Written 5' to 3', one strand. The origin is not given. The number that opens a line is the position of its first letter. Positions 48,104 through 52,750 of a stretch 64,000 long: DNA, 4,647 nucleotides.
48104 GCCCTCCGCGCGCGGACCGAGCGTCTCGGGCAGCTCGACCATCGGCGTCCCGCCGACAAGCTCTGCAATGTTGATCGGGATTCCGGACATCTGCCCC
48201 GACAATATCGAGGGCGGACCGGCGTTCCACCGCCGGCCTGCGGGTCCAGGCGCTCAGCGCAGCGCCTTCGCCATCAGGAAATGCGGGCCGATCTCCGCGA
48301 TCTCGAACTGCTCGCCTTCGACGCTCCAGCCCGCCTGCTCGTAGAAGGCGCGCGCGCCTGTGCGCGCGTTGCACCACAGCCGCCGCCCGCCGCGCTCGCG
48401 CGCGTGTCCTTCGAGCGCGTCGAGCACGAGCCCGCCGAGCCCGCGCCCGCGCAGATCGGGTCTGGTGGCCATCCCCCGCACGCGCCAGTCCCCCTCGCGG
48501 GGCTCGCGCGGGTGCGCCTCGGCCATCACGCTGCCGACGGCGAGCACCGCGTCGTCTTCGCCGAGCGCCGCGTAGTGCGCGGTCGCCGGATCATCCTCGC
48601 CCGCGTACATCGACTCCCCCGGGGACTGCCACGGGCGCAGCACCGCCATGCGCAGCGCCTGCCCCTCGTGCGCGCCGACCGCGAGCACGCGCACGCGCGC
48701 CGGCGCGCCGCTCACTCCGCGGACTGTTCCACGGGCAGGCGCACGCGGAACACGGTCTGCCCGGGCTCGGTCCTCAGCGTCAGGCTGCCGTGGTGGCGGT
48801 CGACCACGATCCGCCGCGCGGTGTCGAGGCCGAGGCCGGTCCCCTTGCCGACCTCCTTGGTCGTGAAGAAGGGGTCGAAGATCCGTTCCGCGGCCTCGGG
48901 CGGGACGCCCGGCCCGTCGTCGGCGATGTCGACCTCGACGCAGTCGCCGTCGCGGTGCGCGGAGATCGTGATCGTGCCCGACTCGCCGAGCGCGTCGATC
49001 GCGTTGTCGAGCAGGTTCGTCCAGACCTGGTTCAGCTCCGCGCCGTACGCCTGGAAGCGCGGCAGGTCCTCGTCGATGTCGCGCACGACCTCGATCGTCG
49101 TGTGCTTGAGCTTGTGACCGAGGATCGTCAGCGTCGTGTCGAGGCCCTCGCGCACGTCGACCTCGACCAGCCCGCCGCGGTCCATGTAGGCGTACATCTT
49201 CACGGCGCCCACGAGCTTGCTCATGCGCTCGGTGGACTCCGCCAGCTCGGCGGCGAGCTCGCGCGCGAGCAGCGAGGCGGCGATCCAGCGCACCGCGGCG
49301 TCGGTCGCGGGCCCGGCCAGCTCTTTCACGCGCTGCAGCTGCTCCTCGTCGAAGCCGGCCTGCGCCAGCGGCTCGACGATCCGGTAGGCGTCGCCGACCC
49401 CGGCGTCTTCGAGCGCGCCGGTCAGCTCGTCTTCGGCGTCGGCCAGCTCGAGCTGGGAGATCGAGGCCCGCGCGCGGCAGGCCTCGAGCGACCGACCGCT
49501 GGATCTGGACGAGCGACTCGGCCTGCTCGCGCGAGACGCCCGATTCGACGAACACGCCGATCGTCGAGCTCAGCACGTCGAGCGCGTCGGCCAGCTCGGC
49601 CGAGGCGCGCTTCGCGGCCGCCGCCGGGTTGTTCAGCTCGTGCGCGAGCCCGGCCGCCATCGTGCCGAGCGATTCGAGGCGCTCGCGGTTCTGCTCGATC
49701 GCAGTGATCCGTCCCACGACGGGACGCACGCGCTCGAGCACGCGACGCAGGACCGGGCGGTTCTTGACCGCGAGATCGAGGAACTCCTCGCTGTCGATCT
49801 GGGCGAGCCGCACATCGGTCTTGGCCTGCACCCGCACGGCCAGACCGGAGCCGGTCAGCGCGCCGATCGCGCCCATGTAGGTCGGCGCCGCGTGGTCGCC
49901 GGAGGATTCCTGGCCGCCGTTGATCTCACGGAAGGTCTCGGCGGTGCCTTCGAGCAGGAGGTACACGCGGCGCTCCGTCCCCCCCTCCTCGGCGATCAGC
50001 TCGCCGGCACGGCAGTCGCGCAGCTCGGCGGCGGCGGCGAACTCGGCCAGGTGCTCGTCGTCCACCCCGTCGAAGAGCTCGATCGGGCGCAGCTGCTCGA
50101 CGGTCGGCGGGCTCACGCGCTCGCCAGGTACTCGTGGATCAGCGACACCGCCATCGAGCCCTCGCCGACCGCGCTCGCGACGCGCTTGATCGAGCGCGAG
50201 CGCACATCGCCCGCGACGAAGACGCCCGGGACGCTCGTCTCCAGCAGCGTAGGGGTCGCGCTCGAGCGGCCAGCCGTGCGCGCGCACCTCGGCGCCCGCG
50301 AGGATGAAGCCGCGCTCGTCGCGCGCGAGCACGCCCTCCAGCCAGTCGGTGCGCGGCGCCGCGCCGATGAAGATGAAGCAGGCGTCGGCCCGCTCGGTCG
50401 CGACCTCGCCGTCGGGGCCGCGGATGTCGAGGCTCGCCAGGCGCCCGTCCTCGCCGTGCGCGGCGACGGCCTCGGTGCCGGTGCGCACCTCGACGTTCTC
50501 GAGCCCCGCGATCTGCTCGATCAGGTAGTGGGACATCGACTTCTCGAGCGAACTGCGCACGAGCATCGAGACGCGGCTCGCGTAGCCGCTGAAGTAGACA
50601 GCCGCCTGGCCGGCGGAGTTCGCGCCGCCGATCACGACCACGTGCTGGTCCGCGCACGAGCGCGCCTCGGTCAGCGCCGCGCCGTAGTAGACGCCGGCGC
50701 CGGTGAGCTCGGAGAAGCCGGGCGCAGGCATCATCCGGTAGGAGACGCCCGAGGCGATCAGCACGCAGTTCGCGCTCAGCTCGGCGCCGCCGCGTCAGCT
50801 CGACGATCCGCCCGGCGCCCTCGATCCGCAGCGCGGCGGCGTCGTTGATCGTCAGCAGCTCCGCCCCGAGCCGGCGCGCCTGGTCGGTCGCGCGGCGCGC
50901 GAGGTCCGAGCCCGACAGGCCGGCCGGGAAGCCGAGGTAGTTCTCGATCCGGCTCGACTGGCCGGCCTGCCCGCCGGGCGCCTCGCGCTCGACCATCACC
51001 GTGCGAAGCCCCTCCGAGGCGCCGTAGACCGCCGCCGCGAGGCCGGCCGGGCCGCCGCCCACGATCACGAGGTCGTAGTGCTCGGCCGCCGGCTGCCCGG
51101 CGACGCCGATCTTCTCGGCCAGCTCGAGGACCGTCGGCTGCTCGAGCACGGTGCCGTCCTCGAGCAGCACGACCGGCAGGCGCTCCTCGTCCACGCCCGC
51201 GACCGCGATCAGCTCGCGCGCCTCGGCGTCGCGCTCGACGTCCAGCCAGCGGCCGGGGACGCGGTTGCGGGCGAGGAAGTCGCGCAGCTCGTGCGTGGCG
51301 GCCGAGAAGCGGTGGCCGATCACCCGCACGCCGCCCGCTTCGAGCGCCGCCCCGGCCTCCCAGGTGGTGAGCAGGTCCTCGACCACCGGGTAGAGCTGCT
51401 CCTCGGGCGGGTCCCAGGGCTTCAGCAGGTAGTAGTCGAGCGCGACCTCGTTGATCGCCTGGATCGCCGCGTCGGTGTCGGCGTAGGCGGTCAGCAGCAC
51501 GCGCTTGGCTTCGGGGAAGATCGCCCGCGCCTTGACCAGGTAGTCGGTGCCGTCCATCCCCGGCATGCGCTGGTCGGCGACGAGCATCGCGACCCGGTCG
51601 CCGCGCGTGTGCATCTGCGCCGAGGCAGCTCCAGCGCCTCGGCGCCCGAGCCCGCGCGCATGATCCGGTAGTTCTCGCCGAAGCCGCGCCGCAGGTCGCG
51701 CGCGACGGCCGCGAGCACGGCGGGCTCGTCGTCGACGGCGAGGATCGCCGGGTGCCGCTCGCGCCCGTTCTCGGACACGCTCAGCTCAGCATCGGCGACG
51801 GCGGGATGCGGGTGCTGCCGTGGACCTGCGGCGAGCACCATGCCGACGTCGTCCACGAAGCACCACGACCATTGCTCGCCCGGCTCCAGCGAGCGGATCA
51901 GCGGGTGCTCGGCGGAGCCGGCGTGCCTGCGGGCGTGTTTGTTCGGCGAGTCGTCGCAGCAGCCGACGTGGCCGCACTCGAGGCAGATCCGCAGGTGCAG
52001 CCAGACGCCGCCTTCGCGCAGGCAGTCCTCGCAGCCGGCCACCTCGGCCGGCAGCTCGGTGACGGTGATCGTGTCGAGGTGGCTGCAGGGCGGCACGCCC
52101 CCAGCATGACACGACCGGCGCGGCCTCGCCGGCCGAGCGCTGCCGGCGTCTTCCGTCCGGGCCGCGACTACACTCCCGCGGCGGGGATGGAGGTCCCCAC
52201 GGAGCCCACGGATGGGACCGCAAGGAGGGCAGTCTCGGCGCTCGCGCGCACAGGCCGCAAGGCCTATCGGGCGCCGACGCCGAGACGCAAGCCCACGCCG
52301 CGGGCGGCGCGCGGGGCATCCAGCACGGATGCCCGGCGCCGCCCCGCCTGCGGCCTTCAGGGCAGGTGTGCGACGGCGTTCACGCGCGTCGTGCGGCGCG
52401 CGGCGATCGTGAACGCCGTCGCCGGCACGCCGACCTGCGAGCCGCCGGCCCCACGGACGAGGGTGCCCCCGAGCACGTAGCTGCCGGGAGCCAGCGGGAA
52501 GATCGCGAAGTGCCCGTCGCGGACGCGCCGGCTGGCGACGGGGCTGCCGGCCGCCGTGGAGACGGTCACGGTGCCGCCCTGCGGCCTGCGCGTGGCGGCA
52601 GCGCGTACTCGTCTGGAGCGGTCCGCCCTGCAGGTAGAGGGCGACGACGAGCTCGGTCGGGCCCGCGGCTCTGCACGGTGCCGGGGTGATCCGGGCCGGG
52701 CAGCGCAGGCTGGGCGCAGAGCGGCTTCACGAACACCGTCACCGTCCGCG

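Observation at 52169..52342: Candidate CsrB/RsmZ-like sponge RNA in an actinobacterium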

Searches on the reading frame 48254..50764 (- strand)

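Call 5: search_protein_families(library=pfam, proteins=[window:48254-50764:-], max_evalue=0.01)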
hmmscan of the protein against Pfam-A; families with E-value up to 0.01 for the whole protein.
window:48254-50764:- (836 aa): 8 families
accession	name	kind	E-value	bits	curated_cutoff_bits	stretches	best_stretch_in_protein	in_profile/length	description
PF07992.20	Pyr_redox_2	-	2.9e-13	50.3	26.1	1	2-176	104-275/291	Pyridine nucleotide-disulphide oxidoreductase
PF00583.31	Acetyltransf_1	-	2.1e-11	44.5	20.7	1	722-813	24-116/116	Acetyltransferase (GNAT) family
PF00027.35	cNMP_binding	-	1.6e-09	38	27.5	1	249-333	2-87/89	Cyclic nucleotide-binding domain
PF13508.13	Acetyltransf_7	-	2e-07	31.7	27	1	743-814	15-83/84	Acetyltransferase (GNAT) domain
PF13738.12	Pyr_redox_3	-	7.6e-07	29.1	30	1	31-154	156-287/305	Pyridine nucleotide-disulphide oxidoreductase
PF13673.13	Acetyltransf_10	-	1.6e-06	28.5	23.6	1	761-825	53-119/128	Acetyltransferase (GNAT) domain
PF00070.33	Pyr_redox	-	4.2e-05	24.4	22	1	41-112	1-77/82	Pyridine nucleotide-disulphide oxidoreductase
PF08445.16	FR47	-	0.0056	17.1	22.1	0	764-814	26-78/86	FR47-like protein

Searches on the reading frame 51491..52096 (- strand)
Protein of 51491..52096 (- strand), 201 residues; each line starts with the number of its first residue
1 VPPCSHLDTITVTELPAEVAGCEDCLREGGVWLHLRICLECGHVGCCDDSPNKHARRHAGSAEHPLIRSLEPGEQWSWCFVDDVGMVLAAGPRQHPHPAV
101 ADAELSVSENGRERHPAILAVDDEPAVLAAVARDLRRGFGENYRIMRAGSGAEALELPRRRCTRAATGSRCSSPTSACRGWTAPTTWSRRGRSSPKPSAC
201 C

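Call 5: search_protein_families(library=pfam, proteins=[window:51491-52096:-], max_evalue=0.01)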
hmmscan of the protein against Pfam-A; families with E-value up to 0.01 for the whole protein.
window:51491-52096:- (201 aa): 1 family
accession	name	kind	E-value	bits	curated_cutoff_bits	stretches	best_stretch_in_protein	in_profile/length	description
PF02148.25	zf-UBP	-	2.2e-13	50.7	22.7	1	22-83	1-55/63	Zn-finger in ubiquitin-hydrolases and other protein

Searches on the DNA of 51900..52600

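Call 4: search_rna_families(source=window, start=51900, end=52600, threshold=evalue, max_evalue=10, show_alignments=3)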
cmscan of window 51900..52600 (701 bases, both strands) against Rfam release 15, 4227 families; matches with E-value up to 10: 3.
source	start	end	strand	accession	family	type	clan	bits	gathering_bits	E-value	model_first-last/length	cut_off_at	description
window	52356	52440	+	RF04162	MIR9662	Gene; miRNA;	-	20.5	80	0.94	1-100/100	no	MIR9662 microRNA precursor family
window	52031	52122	+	RF00312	snoZ206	Gene; snRNA; snoRNA; CD-box;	-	16.3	50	3.7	1-129/129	no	Small nucleolar RNA Z206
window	52148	52207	-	RF03142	L2-Alphaproteobacteria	Cis-reg; leader;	-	13.2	37.8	1.5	1-61/66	no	L2-Alphaproteobacteria ribosomal protein leader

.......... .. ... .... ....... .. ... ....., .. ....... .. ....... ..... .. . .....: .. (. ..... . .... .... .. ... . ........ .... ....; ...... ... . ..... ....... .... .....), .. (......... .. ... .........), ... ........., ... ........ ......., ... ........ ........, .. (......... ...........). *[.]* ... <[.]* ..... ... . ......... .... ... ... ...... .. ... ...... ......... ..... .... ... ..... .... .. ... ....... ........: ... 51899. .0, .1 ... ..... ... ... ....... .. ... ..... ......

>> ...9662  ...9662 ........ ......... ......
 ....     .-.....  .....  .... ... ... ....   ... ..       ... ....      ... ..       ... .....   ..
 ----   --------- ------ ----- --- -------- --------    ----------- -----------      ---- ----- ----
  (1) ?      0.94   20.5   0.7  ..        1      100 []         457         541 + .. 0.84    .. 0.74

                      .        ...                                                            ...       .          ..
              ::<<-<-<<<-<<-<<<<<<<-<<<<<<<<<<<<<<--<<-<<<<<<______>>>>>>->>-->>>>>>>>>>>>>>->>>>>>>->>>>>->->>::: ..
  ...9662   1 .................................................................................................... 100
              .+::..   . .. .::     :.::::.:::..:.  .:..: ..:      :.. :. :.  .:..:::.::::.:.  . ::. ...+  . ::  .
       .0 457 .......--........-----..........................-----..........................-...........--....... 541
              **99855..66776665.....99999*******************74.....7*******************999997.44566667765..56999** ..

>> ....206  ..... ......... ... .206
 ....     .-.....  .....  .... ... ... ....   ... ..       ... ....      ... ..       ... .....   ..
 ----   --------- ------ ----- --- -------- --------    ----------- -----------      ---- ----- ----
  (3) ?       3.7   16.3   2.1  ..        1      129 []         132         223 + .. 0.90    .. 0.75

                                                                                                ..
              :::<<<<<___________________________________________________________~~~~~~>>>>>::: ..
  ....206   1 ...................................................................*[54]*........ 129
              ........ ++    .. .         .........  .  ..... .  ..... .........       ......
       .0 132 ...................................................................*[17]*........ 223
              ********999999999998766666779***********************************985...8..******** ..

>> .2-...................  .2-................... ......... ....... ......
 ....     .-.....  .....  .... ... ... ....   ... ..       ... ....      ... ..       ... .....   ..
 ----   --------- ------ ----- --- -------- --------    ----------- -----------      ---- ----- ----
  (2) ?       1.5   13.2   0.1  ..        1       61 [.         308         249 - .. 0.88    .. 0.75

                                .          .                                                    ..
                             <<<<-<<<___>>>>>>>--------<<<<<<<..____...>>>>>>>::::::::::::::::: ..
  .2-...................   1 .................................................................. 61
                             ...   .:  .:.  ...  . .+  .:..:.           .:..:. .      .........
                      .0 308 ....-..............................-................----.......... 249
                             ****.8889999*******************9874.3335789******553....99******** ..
